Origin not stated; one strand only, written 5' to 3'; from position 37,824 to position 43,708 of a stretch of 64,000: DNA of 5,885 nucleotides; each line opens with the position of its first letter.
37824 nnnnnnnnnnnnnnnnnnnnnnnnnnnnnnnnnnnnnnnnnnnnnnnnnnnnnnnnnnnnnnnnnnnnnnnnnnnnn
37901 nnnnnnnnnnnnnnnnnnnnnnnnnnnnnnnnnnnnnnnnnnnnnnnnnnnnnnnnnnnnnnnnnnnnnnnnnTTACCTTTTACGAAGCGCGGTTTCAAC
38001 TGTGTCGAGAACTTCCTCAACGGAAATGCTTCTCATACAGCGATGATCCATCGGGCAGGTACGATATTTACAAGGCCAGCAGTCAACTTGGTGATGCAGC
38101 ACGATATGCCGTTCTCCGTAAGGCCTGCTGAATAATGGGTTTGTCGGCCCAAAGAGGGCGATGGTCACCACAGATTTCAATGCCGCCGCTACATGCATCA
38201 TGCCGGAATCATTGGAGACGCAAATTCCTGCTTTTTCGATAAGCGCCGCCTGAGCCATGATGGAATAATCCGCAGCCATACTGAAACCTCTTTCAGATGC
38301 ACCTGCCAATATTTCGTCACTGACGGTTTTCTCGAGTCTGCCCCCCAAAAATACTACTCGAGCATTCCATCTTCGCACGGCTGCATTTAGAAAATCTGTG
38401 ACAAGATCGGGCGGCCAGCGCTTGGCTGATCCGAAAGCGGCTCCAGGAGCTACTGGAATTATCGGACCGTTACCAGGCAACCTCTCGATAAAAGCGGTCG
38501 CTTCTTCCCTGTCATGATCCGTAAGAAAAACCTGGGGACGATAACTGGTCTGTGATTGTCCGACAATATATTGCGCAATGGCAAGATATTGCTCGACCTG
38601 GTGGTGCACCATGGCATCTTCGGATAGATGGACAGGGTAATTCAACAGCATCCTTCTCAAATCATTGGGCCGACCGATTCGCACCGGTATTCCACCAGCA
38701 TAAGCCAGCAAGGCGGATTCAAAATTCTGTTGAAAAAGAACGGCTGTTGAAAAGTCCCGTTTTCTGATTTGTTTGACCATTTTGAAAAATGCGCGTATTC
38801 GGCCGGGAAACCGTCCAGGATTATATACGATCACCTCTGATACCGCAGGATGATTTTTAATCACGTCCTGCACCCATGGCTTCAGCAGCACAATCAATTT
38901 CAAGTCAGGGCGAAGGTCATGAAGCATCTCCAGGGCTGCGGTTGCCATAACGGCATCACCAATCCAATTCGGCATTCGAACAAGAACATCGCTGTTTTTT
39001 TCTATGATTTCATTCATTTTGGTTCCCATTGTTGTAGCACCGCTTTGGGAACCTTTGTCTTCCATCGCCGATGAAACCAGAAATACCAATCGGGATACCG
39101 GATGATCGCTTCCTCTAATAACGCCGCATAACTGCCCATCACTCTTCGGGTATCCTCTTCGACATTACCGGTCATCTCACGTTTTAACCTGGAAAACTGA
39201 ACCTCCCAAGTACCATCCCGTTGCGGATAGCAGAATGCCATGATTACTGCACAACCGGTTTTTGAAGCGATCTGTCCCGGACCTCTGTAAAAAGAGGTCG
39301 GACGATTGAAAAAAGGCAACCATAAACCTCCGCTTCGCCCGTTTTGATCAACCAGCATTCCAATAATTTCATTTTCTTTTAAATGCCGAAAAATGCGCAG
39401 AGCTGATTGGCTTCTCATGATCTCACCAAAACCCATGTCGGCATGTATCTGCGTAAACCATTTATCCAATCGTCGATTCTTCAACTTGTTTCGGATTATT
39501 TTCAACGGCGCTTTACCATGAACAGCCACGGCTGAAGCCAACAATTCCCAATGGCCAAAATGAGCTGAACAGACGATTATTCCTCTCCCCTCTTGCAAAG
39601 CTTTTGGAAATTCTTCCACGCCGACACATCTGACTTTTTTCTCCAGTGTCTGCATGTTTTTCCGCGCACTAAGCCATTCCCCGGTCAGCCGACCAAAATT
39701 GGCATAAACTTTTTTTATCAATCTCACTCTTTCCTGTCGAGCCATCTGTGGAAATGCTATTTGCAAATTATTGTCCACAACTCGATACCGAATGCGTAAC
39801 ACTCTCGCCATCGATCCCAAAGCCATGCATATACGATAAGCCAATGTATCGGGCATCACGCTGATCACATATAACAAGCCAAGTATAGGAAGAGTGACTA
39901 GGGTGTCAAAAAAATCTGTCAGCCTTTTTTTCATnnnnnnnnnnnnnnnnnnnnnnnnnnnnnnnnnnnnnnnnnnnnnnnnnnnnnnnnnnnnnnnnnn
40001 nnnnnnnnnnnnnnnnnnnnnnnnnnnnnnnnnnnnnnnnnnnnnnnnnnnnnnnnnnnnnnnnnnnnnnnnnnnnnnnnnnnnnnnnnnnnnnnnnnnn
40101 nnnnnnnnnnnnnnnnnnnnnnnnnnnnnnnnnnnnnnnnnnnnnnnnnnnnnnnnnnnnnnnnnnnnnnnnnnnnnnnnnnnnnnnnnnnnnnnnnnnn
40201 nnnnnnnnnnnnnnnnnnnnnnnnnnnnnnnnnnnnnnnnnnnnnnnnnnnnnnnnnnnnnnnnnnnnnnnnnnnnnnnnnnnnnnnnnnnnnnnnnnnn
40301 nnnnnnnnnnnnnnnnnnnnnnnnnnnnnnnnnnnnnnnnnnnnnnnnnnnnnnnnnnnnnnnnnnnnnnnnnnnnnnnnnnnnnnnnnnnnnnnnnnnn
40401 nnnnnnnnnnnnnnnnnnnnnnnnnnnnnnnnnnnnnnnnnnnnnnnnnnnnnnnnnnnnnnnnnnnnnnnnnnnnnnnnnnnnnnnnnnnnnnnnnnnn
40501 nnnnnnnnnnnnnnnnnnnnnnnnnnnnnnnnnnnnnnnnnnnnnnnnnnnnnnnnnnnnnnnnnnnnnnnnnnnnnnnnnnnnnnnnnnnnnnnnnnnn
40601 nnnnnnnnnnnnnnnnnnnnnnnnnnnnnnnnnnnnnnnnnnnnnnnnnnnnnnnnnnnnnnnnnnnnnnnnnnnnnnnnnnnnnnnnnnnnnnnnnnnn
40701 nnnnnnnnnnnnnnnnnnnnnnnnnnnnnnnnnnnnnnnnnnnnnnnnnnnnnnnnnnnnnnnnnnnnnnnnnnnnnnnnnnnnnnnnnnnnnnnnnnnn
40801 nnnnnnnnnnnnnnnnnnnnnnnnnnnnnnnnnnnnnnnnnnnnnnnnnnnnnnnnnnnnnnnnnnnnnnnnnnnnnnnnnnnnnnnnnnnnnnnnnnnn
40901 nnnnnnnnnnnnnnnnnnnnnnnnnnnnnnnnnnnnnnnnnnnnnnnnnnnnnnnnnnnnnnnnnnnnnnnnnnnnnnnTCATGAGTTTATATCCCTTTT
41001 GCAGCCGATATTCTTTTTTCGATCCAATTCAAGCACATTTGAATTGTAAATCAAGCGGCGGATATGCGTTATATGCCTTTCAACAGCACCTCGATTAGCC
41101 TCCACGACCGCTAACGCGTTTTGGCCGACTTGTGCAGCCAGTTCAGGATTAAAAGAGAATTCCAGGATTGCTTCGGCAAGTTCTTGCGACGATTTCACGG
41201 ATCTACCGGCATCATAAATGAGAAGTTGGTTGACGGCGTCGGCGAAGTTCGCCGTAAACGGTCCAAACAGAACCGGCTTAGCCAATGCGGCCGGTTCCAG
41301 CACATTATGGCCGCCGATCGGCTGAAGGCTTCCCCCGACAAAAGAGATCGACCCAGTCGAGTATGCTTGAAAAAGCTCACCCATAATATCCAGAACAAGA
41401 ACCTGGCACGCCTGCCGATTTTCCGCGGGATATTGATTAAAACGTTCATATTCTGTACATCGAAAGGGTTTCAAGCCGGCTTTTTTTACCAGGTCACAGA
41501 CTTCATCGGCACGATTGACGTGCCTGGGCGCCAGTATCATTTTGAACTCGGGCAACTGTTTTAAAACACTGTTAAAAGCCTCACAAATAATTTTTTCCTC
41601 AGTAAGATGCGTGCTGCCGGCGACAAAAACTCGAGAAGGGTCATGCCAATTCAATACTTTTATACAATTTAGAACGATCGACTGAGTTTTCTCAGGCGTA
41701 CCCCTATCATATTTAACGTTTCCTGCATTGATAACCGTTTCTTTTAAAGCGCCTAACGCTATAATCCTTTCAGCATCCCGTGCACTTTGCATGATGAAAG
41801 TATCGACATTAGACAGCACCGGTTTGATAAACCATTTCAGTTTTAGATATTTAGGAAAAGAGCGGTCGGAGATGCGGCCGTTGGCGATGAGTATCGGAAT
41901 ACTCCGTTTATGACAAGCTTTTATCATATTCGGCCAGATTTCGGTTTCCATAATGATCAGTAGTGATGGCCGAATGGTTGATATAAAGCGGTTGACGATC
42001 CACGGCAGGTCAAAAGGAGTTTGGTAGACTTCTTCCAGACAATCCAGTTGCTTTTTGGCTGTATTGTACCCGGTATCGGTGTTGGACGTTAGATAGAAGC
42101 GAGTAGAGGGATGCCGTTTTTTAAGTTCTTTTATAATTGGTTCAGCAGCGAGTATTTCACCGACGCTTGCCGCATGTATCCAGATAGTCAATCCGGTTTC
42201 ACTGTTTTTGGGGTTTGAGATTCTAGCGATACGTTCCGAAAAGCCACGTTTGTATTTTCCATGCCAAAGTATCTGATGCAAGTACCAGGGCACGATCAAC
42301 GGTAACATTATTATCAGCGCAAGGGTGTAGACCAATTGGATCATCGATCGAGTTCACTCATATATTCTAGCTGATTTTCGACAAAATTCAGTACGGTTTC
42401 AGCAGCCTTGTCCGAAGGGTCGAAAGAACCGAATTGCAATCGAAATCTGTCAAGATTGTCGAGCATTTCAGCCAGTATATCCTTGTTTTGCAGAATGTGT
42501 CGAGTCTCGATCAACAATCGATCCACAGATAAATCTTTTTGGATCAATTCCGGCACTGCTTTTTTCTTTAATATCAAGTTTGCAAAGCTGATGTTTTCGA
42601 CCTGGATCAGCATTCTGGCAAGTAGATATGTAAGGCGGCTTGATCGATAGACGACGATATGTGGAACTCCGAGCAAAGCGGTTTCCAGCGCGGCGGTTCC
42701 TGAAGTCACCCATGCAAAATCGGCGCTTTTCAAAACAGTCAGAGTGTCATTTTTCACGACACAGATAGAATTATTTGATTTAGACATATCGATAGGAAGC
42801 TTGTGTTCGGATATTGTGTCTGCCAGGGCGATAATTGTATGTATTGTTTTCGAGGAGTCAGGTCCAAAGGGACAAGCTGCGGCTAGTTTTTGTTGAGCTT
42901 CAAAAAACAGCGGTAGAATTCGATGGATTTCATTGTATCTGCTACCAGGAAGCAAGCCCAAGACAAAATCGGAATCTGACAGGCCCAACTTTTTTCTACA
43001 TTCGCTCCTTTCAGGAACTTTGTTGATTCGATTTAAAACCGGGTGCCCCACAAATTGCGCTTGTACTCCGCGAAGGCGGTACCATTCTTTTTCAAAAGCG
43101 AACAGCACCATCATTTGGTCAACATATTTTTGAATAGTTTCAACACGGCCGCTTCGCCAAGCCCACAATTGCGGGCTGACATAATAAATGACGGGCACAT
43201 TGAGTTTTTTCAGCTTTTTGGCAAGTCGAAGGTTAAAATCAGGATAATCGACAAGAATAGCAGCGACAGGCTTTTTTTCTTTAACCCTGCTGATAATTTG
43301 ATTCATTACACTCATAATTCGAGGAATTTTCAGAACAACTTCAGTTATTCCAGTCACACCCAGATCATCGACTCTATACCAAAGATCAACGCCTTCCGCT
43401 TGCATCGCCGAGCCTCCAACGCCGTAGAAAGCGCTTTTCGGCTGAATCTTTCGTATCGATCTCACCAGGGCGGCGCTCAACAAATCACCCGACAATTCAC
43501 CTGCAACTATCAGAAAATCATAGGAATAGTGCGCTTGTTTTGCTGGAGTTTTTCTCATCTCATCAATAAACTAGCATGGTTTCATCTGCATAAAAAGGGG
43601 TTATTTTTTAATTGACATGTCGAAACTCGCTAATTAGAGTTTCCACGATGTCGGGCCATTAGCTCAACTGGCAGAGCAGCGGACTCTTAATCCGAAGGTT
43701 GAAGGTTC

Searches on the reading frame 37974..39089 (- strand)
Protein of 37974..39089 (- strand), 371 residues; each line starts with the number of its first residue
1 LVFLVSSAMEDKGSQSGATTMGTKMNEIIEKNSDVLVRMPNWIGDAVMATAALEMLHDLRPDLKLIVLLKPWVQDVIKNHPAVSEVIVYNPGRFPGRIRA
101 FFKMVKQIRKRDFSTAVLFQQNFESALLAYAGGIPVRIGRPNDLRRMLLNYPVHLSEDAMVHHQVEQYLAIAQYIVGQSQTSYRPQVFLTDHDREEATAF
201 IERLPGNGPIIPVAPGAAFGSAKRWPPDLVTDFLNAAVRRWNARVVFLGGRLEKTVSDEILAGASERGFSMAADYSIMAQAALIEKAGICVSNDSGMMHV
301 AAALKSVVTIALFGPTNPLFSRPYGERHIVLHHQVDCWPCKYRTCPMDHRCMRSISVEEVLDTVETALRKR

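Call 23: search_protein_families(library=pfam, proteins=[window:37974-39089:-], max_evalue=0.001)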
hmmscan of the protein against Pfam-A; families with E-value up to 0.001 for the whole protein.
window:37974-39089:- (371 aa): 1 family
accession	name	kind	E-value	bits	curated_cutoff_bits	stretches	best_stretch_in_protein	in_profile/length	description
PF01075.23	Glyco_transf_9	-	3.3e-38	131.8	22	1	102-349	2-245/247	Glycosyltransferase family 9 (heptosyltransferase)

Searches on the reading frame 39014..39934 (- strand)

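Call 23: search_protein_families(library=pfam, proteins=[window:39014-39934:-], max_evalue=0.001)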
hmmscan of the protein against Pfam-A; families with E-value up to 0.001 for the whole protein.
window:39014-39934:- (306 aa): 1 family
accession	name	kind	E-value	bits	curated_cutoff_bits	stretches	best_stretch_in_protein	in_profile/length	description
PF03279.18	Lip_A_acyltrans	-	7e-48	163.7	22.3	1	18-293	20-295/295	Bacterial lipid A biosynthesis acyltransferase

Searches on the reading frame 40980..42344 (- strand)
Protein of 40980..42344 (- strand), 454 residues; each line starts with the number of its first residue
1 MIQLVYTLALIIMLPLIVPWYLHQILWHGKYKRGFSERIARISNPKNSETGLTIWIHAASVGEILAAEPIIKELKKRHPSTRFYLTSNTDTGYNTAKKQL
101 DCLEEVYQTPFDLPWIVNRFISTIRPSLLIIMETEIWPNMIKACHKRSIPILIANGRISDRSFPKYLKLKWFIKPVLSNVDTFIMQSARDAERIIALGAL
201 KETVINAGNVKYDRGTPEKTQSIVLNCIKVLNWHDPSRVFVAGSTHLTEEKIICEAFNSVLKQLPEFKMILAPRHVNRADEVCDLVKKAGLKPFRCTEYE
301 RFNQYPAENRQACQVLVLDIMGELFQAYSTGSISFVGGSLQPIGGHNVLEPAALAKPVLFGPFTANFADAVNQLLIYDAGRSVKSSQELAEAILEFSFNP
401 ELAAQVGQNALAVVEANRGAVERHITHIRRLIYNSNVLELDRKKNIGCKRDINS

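Call 23: search_protein_families(library=pfam, proteins=[window:40980-42344:-], max_evalue=0.001)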
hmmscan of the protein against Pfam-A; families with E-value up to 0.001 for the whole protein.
window:40980-42344:- (454 aa): 1 family
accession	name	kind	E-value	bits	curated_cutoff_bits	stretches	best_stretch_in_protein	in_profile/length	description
PF04413.22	Glycos_transf_N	-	1.1e-62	211.2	23.9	1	35-214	3-179/179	3-Deoxy-D-manno-octulosonic-acid transferase (kdotransferase)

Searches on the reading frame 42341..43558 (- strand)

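Call 23: search_protein_families(library=pfam, proteins=[window:42341-43558:-], max_evalue=0.001)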
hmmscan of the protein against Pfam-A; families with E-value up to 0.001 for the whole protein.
window:42341-43558:- (405 aa): 2 families
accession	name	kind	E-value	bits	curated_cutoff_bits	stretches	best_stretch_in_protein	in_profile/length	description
PF02684.21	LpxB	-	3.9e-90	302.9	22.6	1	16-361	2-344/374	Lipid-A-disaccharide synthetase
PF04007.18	DUF354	-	0.00012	21.8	22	0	262-310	242-292/349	Protein of unknown function (DUF354)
